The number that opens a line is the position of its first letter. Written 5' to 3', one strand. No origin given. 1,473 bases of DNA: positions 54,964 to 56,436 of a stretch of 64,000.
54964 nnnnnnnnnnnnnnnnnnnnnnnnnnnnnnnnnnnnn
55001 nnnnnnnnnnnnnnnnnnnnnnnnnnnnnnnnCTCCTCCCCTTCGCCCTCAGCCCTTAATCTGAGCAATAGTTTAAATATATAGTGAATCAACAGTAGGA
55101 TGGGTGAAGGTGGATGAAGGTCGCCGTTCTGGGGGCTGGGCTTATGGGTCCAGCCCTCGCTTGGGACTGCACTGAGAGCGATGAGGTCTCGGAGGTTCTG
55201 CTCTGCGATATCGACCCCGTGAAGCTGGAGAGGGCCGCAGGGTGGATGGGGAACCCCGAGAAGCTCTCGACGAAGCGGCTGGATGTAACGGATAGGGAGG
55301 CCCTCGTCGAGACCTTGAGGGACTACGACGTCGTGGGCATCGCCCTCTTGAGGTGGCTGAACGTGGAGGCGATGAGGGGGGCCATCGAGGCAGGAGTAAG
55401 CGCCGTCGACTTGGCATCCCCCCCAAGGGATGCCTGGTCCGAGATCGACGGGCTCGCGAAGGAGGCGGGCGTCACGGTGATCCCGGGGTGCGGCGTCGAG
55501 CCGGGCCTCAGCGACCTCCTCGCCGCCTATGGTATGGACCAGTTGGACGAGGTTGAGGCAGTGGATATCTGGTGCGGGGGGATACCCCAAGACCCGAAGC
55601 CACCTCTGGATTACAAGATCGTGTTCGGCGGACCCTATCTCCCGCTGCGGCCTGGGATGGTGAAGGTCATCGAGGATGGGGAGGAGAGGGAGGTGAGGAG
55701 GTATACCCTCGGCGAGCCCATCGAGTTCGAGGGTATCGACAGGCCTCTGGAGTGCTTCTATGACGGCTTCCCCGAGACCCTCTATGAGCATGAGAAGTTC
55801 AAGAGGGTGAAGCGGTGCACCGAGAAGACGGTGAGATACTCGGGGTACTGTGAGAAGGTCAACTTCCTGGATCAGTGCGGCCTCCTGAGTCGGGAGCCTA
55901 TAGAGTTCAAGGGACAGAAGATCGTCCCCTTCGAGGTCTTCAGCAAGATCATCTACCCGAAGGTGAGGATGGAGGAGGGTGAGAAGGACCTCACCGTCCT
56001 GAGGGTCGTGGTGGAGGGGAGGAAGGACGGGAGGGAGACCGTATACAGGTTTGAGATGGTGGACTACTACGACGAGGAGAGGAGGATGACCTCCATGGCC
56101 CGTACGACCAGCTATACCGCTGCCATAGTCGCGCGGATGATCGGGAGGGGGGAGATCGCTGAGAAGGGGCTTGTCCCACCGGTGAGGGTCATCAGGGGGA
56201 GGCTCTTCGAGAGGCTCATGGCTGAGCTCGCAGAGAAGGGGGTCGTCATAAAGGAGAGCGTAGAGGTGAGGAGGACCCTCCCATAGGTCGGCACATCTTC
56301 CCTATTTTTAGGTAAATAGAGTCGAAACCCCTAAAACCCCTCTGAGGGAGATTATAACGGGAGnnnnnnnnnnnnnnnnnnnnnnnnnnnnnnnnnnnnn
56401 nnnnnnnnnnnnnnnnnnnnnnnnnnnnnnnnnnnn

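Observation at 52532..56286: Two paralogous saccharopine-dehydrogenase-family oxidoreductases flank Zn-ribbon and Cys-rich membrane proteins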

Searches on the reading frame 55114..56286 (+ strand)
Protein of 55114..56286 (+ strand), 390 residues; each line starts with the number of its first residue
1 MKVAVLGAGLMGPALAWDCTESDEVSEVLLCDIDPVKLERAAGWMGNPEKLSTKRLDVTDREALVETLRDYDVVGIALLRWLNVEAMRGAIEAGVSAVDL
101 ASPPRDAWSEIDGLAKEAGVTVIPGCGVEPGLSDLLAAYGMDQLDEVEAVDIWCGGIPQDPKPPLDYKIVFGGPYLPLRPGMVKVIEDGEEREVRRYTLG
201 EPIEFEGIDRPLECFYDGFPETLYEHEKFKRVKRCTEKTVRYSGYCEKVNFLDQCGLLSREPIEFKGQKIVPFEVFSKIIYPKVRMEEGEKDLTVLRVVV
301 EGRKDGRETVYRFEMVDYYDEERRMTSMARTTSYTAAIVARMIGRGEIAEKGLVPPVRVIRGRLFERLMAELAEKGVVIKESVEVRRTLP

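Call 3: search_protein_families(library=pfam, proteins=[window:55114-56286:+], max_evalue=0.01)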
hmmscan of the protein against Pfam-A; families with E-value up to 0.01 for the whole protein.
window:55114-56286:+ (390 aa): 3 families
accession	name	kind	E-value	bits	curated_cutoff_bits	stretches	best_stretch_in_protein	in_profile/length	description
PF16653.10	Sacchrp_dh_C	-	7.2e-41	141.5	31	1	127-377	1-265/265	Saccharopine dehydrogenase C-terminal domain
PF03435.24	Sacchrp_dh_NADP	-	3.4e-13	50.5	25.1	1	3-123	1-129/129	Saccharopine dehydrogenase NADP binding domain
PF02737.24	3HCDH_N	-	0.0054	17.1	22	1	2-64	1-63/180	3-hydroxyacyl-CoA dehydrogenase, NAD binding domain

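Call 5: search_protein_families(library=ncbifam, proteins=[window:55114-56286:+], max_evalue=0.001)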
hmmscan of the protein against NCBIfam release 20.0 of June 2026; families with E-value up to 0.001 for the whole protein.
window:55114-56286:+ (390 aa): 2 families
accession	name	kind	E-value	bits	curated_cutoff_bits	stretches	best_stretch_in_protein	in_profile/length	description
NF043000.1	carsnrspmd_synth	equivalog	6.8e-12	45.3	800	2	244-354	263-377/405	carboxynorspermidine synthase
NF040740.1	ornith_Ord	equivalog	0.00069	19.1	400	1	1-133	1-139/335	2,4-diaminopentanoate dehydrogenase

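Call 7: search_solved_structures(query=window:55114-56286:+, max_evalue=0.001)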
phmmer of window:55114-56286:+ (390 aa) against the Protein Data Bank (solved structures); distinct sequences matched with E-value up to 0.001: 9.
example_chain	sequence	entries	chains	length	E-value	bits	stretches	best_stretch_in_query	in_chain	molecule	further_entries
3abi_A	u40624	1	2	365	3.4e-35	124.9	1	1-380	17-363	Putative uncharacterized protein PH1688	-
8deb_A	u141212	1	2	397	7.3e-17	64.5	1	2-352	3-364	Carboxyspermidine dehydrogenase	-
1e5l_A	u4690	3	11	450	5.8e-15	58.3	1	52-303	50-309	SACCHAROPINE REDUCTASE | Saccharopine dehydrogenase [NADP(+), L-glutamate-forming]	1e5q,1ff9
2axq_A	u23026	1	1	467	4.8e-14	55.2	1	4-274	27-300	Saccharopine dehydrogenase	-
5l76_A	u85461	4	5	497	1e-13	54.2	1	51-263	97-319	Alpha-aminoadipic semialdehyde synthase, mitochondrial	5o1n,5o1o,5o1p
5l78_A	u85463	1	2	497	1.9e-13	53.3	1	51-263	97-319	Alpha-aminoadipic semialdehyde synthase, mitochondrial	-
4rl6_A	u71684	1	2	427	9.4e-12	47.7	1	115-344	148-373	Saccharopine dehydrogenase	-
4ina_A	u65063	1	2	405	1.5e-10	43.8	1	58-353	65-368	saccharopine dehydrogenase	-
8h4z_A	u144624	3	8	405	3.6e-06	29.3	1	50-343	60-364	Saccharopine dehydrogenase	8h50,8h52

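Call 10: find_encoding_contigs(protein=window:55114-56286:+, flank=10000, max_places=6)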
Protein window:55114-56286:+ (390 aa): no gene with exactly this product is on record in the collection.

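Call 11: find_homologous_proteins(query=window:55114-56286:+, max_evalue=1e-10)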
Query window:55114-56286:+ (390 aa): 988 proteins with E <= 1e-10 among 8000 candidates; the best 120 are listed.
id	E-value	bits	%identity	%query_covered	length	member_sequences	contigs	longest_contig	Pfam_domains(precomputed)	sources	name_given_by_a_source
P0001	1.6e-255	865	99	100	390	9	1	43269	PF16653.11,PF03435.25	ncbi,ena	-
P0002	3.5e-200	683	78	100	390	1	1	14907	PF16653.11,PF03435.25,PF02737.25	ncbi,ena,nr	ncbi:hypothetical protein DRO42_01860 [Candidatus Bathyarchaeota archaeon]|nr:MAG: hypothetical prot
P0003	8.8e-200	682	77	100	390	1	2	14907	PF16653.11,PF03435.25,PF02737.25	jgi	-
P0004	1.4e-199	681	77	100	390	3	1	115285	PF16653.11,PF03435.25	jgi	-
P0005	2.9e-197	673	77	98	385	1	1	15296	PF16653.11,PF03435.25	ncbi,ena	-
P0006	1.7e-190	651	74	100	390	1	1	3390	PF16653.11,PF03435.25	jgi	-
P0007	5.0e-190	650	73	100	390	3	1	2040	PF16653.11,PF03435.25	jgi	-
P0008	7.3e-189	646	73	100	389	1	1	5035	PF16653.11,PF03435.25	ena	-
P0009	1.4e-188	645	74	100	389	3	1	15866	PF16653.11,PF03435.25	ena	-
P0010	1.5e-187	641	73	99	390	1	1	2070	PF16653.11,PF03435.25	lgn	-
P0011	2.5e-187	641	74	99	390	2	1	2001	PF16653.11,PF03435.25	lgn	-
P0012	5.1e-187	640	71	99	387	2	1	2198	PF16653.11,PF03435.25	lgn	-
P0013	7.3e-187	639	72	99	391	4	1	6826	PF16653.11,PF03435.25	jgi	-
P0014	2.3e-186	637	74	99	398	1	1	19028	PF16653.11,PF03435.25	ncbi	-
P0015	2.4e-186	637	73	100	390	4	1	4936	PF16653.11,PF03435.25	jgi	jgi:lysine 6-dehydrogenase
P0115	1.1e-139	484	59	98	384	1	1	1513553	PF01408.29,PF16653.11,PF00056.30,PF03435.25,PF02737.25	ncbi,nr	ncbi:MAG: saccharopine dehydrogenase NADP-binding domain-containing protein [Candidatus Bathyarchaeo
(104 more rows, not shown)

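Call 12: find_encoding_contigs(protein=P0001, flank=8000, max_places=3)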
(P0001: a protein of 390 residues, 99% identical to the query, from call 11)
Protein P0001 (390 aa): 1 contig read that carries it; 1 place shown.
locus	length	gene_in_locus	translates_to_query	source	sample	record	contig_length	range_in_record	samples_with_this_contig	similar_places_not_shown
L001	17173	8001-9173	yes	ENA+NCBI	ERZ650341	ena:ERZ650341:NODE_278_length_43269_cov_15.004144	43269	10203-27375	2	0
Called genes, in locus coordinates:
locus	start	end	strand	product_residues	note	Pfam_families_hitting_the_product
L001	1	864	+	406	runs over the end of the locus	PF01855:POR_N, PF02780:Transketolase_C (weak), PF17147:PFOR_II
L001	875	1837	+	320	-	PF02775:TPP_enzyme_C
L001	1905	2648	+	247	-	PF13560:HTH_31 (weak), PF01381:HTH_3 (weak)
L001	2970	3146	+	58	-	-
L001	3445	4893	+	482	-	PF01435:Peptidase_M48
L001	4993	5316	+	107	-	-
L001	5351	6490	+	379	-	PF01408:GFO_IDH_MocA (weak), PF01488:Shikimate_DH (faint), PF03435:Sacchrp_dh_NADP, PF16653:Sacchrp_dh_C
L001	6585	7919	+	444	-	-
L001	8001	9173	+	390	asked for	PF03435:Sacchrp_dh_NADP, PF16653:Sacchrp_dh_C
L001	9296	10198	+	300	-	PF01063:Aminotran_4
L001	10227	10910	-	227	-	PF01865:PhoU_div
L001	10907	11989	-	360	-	PF00005:ABC_tran, PF08402:TOBE_2 (weak)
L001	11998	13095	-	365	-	PF00005:ABC_tran, PF13304:AAA_21 (faint), PF08402:TOBE_2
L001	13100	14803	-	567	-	PF00528:BPD_transp_1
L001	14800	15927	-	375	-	PF13531:SBP_bac_11, PF13416:SBP_bac_8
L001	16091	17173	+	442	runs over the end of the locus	PF00202:Aminotran_3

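Call 13: find_encoding_contigs(protein=P0004, flank=8000, max_places=3)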
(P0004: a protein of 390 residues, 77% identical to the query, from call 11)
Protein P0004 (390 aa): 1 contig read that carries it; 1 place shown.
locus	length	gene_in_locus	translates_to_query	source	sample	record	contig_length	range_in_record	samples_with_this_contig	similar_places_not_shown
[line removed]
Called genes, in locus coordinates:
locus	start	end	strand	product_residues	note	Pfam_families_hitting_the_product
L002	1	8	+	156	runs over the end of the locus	PF00111:Fer2, PF01799:Fer2_2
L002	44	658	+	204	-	PF01128:IspD (weak), PF12804:NTP_transf_3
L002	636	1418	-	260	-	PF02625:XdhC_CoxI, PF13478:XdhC_C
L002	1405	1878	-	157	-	PF00111:Fer2, PF01799:Fer2_2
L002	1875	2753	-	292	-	PF00941:FAD_binding_5, PF03450:CO_deh_flav_C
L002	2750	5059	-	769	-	PF01315:Ald_Xan_dh_C, PF02738:MoCoBD_1, PF20256:MoCoBD_2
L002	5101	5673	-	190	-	PF03266:NTPase_1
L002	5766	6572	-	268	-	PF01663:Phosphodiest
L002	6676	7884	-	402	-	PF02771:Acyl-CoA_dh_N, PF02770:Acyl-CoA_dh_M, PF00441:Acyl-CoA_dh_1, PF08028:Acyl-CoA_dh_2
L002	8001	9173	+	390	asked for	PF03435:Sacchrp_dh_NADP, PF16653:Sacchrp_dh_C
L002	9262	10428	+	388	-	PF03435:Sacchrp_dh_NADP, PF16653:Sacchrp_dh_C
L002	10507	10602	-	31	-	-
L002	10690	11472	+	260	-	PF01522:Polysacc_deac_1, PF10096:DUF2334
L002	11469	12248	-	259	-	PF02146:SIR2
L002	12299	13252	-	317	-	PF01012:ETF, PF00766:ETF_alpha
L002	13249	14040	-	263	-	PF01012:ETF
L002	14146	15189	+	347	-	PF02737:3HCDH_N, PF00725:3HCDH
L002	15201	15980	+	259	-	PF00378:ECH_1, PF16113:ECH_2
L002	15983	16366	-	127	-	PF12172:zf-ChsH2, PF01796:OB_ChsH2_C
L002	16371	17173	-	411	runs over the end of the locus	PF00108:Thiolase_N, PF22691:Thiolase_C_1, PF02803:Thiolase_C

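Call 14: find_encoding_contigs(protein=P0115, flank=8000, max_places=3)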
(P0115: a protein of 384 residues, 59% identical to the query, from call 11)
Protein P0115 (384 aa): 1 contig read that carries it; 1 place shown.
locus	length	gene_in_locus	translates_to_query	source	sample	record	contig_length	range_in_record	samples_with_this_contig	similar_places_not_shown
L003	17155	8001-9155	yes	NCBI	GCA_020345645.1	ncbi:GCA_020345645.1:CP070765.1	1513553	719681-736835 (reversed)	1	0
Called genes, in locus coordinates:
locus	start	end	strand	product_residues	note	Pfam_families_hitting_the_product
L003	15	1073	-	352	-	PF00005:ABC_tran, PF13304:AAA_21 (faint), PF03459:TOBE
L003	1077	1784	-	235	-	PF00528:BPD_transp_1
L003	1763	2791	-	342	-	PF12849:PBP_like_2, PF13531:SBP_bac_11 (weak)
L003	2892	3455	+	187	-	PF00126:HTH_1 (weak), PF03459:TOBE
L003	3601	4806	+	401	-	PF07690:MFS_1, PF12832:MFS_1_like, PF00083:Sugar_tr, PF05977:MFS_3, PF07690:MFS_1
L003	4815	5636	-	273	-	PF10988:DUF2807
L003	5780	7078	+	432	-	PF12832:MFS_1_like (faint), PF00083:Sugar_tr (faint), PF07690:MFS_1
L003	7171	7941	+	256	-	PF13420:Acetyltransf_4 (faint), PF13302:Acetyltransf_3 (weak), PF13527:Acetyltransf_9 (weak), PF00583:Acetyltransf_1, PF13673:Acetyltransf_10, PF08445:FR47, PF13508:Acetyltransf_7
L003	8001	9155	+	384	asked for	PF00056:Ldh_1_N (weak), PF01408:GFO_IDH_MocA (weak), PF02737:3HCDH_N (weak), PF03435:Sacchrp_dh_NADP, PF16653:Sacchrp_dh_C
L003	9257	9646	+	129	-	-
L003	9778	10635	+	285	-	PF13489:Methyltransf_23, PF01209:Ubie_methyltran, PF08241:Methyltransf_11, PF08242:Methyltransf_12, PF13649:Methyltransf_25, PF13847:Methyltransf_31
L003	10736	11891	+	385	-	-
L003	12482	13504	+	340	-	PF00709:Adenylsucc_synt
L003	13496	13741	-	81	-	-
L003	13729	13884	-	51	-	-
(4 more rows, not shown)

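Call 18: find_related_loci(query=window:55114-56286:+, collection=genome_contigs, flank=10000)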
Query window:55114-56286:+ (390 aa) in genome_contigs; peptide patterns used: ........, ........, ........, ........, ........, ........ (x = any residue, [..] = any of these).
223 stretches matched a pattern, but none encodes a relative of the query by tblastn (E <= 1e-3).

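Call 20: find_related_loci(query=A1, collection=genome_contigs, flank=10000)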
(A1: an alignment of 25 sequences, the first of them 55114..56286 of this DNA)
Query A1 (390 aa) in genome_contigs; peptide patterns used: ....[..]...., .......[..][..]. (x = any residue, [..] = any of these).
107 stretches matched a pattern; 61 encode a relative of the query (tblastn E <= 1e-3); 60 distinct loci.
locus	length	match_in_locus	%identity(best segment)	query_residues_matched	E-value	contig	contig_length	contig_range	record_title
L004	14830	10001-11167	77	1-389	0e+0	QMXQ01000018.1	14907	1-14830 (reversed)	MAG: Candidatus Bathyarchaeota archaeon isolate B46_G15 B46_Guay15_scaffold_00713, whole genome shotgun sequence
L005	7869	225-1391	74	1-390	0e+0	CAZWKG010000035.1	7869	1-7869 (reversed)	MAG TPA_asm: uncultured Candidatus Bathyarchaeia archaeon isolate SRP239594_co1_173 genome assembly, contig: NODE_5637_l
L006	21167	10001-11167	71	1-389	0e+0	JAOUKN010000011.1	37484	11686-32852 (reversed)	MAG: Candidatus Bathyarchaeota archaeon isolate 8_1_Jan_SF_Bin48 8_1_Jan_SF_Bin48_scaffold_421_c1, whole genome shotgun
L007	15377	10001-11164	74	1-388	0e+0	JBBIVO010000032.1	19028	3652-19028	MAG: Candidatus Bathyarchaeota archaeon isolate PBS170224_bin_79 NODE_704_length_19028_cov_4.214779, whole genome shotgu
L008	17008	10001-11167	72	1-389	0e+0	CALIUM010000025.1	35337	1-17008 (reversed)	MAG: uncultured archaeon isolate S1_Bin_MAXBIN__147_sub_1 genome assembly, contig: c_000000870685, whole genome shotgun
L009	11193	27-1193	73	1-389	0e+0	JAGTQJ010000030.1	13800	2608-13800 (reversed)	MAG: Candidatus Bathyarchaeota archaeon isolate QZM_A1_bin_46 QZM_A1_bin_46_scaffold_2653_curated, whole genome shotgun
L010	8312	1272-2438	71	1-389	2e-180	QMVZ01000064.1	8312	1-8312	MAG: Thermoproteota archaeon isolate B15_G15 B15_Guay15_scaffold_02751, whole genome shotgun sequence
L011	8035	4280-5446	70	1-389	8e-179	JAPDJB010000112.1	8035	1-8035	MAG: Candidatus Bathyarchaeota archaeon isolate S8B1_HD70 c_000000001975, whole genome shotgun sequence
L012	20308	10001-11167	69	1-389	1e-172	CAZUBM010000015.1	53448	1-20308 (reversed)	MAG TPA_asm: uncultured Nitrososphaerota archaeon isolate binchicken_co349_52 genome assembly, contig: NODE_65_length_53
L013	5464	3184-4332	66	1-383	8e-166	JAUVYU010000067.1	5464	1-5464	MAG: Candidatus Bathyarchaeota archaeon isolate CSMAG_1250 CSMAG_1250_k141_1332538_length_5464_cov_6.0000, whole genome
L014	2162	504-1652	66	1-383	2e-175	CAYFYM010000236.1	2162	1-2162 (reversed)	MAG TPA_asm: uncultured Candidatus Bathyarchaeia archaeon isolate ERP108616_co1_60 genome assembly, contig: k119_599725,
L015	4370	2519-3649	66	7-383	7e-165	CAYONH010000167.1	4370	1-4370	MAG TPA_asm: uncultured Candidatus Bathyarchaeia archaeon isolate SRP068000_co4_41 genome assembly, contig: NODE_44090_l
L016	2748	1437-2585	65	1-383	2e-169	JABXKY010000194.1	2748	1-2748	MAG: Candidatus Bathyarchaeota archaeon isolate 40935_Bin_7_Spades NODE_3024_length_2748_cov_0.327750, whole genome shot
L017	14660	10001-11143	64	1-382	2e-158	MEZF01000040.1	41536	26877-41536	MAG: Candidatus Bathyarchaeota archaeon RBG_13_52_12 RBG_13_scaffold_204, whole genome shotgun sequence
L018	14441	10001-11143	63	1-382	6e-156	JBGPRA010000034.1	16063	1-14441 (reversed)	MAG: Candidatus Bathyarchaeia archaeon isolate OBJ1_062018_150_2 k141_1156761_length_16063_cov_15.8916, whole genome sho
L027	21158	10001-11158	45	1-384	4e-96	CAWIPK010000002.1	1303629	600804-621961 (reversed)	MAG: uncultured Chloroflexia bacterium isolate MFD01721.bin.1.56 genome assembly, contig: contig_13134, whole genome sho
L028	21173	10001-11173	42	1-389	1e-95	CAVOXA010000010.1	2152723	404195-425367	MAG: uncultured Chloroflexia bacterium isolate MFD09964.bin.2.208 genome assembly, contig: contig_4639, whole genome sho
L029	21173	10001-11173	42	1-389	5e-95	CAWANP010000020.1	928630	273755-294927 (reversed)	MAG: uncultured Chloroflexia bacterium isolate MFD03804.bin.1.93 genome assembly, contig: contig_8142, whole genome shot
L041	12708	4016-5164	67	1-383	3e-166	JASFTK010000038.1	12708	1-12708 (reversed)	MAG: Candidatus Bathyarchaeota archaeon isolate D1103U20metaG_Bin_439 D1103U20metaG_FD_scaffold_1378_c1, whole genome sh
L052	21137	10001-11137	47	1-377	8e-99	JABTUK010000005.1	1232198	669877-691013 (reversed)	MAG: Anaerolineales bacterium isolate H5_CFX5 seq005, whole genome shotgun sequence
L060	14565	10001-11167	69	1-389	6e-177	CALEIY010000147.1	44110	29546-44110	MAG TPA_asm: Candidatus Bathyarchaeota archaeon isolate SRR6823441_bin.104_CONCOCT_v1.1_MAG genome assembly, contig: ERZ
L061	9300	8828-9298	61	1-157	1e-51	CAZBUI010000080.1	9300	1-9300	MAG TPA_asm: uncultured Candidatus Bathyarchaeia archaeon isolate binchicken_co19_312 genome assembly, contig: NODE_1282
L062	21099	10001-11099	42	1-364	5e-75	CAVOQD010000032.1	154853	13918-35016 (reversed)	MAG: uncultured Chloroflexia bacterium isolate MFD09964.bin.1.142 genome assembly, contig: contig_7611, whole genome sho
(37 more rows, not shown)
